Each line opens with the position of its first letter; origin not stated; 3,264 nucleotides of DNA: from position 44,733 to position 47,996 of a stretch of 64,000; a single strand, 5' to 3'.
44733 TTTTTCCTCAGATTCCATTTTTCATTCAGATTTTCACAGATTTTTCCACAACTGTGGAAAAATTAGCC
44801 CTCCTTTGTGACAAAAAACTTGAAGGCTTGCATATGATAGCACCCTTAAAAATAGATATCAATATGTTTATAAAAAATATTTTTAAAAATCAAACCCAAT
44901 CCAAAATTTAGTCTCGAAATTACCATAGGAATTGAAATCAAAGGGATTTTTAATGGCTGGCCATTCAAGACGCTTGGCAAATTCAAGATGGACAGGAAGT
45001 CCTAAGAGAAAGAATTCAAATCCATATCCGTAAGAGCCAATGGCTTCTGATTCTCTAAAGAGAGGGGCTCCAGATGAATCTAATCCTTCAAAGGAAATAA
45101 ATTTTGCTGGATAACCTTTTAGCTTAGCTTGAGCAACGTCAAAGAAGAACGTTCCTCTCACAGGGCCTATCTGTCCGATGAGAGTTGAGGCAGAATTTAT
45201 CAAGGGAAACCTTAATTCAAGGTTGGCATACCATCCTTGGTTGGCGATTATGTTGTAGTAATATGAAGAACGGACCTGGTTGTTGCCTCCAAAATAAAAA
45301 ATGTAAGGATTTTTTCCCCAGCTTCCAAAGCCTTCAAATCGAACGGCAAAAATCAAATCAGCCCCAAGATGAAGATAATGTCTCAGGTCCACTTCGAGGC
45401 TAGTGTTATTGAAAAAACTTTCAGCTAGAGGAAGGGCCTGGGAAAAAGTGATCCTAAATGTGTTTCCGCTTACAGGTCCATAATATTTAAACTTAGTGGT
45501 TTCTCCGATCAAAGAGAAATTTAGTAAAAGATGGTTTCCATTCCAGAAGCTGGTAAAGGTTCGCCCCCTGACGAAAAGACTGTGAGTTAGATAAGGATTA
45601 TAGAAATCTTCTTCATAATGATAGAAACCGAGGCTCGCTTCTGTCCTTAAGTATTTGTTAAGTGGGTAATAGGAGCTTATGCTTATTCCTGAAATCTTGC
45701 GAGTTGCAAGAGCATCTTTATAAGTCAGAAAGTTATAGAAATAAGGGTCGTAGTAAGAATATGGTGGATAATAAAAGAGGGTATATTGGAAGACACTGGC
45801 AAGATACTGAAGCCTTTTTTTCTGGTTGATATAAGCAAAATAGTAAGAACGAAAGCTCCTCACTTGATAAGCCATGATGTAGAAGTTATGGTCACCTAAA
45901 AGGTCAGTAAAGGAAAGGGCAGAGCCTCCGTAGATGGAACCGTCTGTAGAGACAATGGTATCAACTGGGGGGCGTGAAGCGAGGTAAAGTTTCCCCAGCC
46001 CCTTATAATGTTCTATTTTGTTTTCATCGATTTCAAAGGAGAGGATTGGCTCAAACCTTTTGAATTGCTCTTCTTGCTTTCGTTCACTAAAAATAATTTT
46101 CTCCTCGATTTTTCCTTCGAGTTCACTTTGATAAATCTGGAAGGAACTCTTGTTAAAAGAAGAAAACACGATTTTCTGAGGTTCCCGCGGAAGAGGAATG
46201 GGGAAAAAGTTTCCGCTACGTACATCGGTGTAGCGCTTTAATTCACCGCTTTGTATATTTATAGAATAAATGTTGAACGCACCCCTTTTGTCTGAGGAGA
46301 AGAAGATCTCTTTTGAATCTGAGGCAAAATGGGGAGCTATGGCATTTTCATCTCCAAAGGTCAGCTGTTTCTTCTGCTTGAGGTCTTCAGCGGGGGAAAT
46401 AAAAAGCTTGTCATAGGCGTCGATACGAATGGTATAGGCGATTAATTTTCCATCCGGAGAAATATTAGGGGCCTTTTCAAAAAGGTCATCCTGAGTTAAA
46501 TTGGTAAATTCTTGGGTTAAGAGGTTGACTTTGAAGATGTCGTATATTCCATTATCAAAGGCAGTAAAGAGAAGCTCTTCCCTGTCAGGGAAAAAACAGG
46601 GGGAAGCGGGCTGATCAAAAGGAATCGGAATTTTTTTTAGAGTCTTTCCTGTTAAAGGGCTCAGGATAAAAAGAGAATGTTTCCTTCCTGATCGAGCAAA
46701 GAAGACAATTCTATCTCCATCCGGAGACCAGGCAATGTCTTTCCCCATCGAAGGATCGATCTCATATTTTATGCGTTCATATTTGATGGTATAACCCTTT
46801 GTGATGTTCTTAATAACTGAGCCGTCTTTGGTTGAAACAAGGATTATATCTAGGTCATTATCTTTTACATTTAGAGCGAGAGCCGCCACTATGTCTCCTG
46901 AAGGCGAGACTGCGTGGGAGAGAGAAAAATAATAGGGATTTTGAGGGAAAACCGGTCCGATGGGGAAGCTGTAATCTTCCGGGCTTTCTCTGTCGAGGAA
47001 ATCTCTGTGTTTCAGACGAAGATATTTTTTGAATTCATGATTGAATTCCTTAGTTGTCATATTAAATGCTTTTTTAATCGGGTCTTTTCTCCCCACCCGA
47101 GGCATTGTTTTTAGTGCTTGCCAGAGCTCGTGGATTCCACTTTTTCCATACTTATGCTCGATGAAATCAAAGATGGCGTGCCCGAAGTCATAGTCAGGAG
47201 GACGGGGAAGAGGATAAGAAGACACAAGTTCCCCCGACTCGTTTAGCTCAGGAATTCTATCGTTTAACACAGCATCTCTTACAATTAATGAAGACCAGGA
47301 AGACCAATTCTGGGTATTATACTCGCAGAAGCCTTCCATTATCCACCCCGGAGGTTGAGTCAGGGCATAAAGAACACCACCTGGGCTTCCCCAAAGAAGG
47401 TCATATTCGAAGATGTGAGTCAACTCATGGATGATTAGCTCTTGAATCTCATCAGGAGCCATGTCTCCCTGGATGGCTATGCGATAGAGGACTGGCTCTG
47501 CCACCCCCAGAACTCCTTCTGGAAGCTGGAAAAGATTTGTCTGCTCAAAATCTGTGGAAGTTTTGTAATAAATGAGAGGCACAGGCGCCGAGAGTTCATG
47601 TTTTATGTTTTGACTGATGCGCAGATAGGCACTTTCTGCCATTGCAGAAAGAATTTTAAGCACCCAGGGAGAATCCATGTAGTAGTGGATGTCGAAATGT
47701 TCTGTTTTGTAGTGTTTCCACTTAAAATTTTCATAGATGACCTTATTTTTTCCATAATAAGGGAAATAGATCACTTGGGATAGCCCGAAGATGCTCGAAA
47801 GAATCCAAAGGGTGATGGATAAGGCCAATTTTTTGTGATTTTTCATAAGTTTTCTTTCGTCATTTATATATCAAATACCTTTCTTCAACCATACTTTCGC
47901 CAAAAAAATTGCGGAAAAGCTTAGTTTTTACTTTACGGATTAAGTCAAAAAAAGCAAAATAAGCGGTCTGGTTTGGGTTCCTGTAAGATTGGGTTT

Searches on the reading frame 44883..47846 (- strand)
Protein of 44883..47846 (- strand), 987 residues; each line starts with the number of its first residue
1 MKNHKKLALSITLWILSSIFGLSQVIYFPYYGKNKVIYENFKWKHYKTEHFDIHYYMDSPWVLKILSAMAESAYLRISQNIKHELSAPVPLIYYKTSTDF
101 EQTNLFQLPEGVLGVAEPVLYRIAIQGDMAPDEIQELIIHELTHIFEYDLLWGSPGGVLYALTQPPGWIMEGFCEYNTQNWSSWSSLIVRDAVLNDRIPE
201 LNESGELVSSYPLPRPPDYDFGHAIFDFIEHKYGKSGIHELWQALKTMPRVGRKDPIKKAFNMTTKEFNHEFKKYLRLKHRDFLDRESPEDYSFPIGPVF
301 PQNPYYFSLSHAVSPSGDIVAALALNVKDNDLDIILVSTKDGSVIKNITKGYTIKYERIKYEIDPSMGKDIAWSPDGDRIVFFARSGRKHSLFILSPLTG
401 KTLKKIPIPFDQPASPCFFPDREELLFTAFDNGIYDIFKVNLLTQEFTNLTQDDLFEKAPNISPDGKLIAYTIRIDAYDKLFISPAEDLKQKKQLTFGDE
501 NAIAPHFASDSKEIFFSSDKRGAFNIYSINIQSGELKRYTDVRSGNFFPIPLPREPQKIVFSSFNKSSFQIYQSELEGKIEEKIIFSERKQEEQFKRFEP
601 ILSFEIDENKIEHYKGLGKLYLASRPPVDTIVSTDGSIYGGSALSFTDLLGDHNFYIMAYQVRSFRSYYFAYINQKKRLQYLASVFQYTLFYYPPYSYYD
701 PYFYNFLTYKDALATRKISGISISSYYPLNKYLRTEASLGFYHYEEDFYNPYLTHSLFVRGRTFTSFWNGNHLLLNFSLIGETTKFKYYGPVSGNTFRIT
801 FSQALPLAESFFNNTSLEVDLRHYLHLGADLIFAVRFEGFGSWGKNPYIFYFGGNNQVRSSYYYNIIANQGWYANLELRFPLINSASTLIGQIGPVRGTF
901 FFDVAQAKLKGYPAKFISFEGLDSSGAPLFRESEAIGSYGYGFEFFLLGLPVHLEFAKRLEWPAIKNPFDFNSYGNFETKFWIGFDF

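Call 75: search_protein_families(library=pfam, proteins=[window:44883-47846:-], max_evalue=0.1)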
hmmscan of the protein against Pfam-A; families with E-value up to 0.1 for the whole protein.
window:44883-47846:- (987 aa): 2 families
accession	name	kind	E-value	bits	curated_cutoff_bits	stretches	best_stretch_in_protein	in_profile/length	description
PF07676.18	PD40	-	2.7e-12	46.8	20.9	2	493-527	2-37/38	WD40-like Beta Propeller Repeat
PF13485.12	Peptidase_MA_2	-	0.0012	19.1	32.4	1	70-275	2-198/201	Peptidase MA superfamily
